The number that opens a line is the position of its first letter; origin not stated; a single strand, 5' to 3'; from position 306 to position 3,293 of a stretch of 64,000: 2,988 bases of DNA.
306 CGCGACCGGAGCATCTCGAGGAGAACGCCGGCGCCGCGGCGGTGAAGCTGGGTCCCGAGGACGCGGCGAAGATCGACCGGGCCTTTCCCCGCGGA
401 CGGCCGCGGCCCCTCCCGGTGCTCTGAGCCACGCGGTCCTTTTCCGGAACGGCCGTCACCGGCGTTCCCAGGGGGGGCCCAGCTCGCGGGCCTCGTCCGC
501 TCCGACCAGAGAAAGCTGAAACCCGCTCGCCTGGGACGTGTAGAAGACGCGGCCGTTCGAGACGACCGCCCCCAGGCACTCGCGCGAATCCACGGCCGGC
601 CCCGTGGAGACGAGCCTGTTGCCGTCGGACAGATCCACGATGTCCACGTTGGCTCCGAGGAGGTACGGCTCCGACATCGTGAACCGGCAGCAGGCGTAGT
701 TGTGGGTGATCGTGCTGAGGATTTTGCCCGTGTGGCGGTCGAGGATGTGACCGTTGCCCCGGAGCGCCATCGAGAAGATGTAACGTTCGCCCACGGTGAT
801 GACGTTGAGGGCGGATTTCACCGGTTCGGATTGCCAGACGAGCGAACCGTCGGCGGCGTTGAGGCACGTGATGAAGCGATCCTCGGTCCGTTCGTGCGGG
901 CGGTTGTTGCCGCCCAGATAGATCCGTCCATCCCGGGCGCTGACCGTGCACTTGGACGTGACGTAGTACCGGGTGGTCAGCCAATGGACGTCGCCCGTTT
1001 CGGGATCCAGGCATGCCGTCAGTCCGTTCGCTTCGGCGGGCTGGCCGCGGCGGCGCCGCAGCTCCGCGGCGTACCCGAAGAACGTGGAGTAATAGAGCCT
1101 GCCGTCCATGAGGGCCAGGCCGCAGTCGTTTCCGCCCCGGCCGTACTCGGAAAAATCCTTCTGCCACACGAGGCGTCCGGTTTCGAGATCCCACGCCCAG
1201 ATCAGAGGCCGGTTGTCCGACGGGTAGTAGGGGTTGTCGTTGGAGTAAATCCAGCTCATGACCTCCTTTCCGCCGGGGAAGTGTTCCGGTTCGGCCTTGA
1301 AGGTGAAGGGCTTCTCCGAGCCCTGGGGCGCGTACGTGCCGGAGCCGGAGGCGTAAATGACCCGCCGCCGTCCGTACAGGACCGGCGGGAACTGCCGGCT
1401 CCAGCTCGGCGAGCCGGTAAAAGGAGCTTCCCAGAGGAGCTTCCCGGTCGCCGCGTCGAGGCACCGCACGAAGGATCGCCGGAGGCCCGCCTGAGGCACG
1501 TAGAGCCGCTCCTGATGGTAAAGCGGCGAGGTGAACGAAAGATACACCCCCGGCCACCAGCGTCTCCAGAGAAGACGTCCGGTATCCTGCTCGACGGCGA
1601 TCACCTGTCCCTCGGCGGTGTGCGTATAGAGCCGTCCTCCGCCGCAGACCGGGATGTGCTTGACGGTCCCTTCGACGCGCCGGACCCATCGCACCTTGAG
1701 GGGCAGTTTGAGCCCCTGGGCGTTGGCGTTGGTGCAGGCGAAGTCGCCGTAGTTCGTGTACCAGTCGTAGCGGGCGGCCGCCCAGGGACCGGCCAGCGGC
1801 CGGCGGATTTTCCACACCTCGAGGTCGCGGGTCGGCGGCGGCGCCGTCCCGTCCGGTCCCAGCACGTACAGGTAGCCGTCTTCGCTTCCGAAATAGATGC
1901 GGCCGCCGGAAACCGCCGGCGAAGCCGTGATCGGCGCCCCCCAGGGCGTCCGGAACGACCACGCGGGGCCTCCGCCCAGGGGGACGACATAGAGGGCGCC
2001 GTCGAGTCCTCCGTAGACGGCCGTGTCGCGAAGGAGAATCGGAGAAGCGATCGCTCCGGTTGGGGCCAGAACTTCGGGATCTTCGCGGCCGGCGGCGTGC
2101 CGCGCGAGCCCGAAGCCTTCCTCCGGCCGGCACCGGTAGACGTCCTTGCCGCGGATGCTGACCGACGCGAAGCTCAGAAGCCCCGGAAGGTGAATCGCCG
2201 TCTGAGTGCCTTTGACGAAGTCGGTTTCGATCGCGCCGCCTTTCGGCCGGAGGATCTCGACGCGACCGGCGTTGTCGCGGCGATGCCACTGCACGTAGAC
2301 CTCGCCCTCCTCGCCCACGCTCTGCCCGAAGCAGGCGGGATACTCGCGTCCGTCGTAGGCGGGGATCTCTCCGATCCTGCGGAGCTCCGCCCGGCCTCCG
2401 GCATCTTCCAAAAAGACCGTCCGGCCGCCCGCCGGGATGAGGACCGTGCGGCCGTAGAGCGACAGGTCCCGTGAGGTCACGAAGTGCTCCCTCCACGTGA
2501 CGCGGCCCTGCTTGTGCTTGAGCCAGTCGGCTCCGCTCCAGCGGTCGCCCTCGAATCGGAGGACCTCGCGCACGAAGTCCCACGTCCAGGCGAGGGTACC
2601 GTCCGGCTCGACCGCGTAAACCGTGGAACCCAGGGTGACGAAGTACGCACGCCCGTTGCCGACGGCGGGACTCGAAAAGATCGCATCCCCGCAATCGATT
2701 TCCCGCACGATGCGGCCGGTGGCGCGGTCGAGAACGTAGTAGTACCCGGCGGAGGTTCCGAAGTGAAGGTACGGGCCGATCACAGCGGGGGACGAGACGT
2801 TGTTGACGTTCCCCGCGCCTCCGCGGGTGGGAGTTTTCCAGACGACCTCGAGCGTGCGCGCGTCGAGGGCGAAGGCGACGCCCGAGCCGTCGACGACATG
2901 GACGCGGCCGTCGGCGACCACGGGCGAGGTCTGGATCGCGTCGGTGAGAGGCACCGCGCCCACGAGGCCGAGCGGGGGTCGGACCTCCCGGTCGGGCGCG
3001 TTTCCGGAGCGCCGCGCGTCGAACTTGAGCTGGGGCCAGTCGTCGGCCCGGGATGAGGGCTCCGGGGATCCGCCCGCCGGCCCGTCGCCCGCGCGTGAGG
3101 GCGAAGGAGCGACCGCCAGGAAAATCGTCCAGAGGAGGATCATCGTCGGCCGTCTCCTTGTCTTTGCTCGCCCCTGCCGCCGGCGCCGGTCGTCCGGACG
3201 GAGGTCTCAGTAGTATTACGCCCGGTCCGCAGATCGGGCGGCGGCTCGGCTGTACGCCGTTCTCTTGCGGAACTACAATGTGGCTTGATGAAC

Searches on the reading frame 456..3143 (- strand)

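Call 52: search_protein_families(library=pfam, proteins=[window:456-3143:-], max_evalue=0.00001)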
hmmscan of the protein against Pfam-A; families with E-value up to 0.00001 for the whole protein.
window:456-3143:- (895 aa): 3 families
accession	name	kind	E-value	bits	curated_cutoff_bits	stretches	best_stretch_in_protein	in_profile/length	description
PF13360.13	PQQ_2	-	2.9e-40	138.8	27.6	3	483-661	54-232/233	Outer membrane protein assembly factor BamB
PF13570.13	Beta-prop_ACSF4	-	3.1e-28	99.6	133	1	67-189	90-211/329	Beta-alanine-activating enzyme, beta-propeller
PF01011.28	PQQ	-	7e-11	42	26.7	0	493-527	48-82/595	Glucose/ethanol/alcohol dehydrogenase, beta-propeller domain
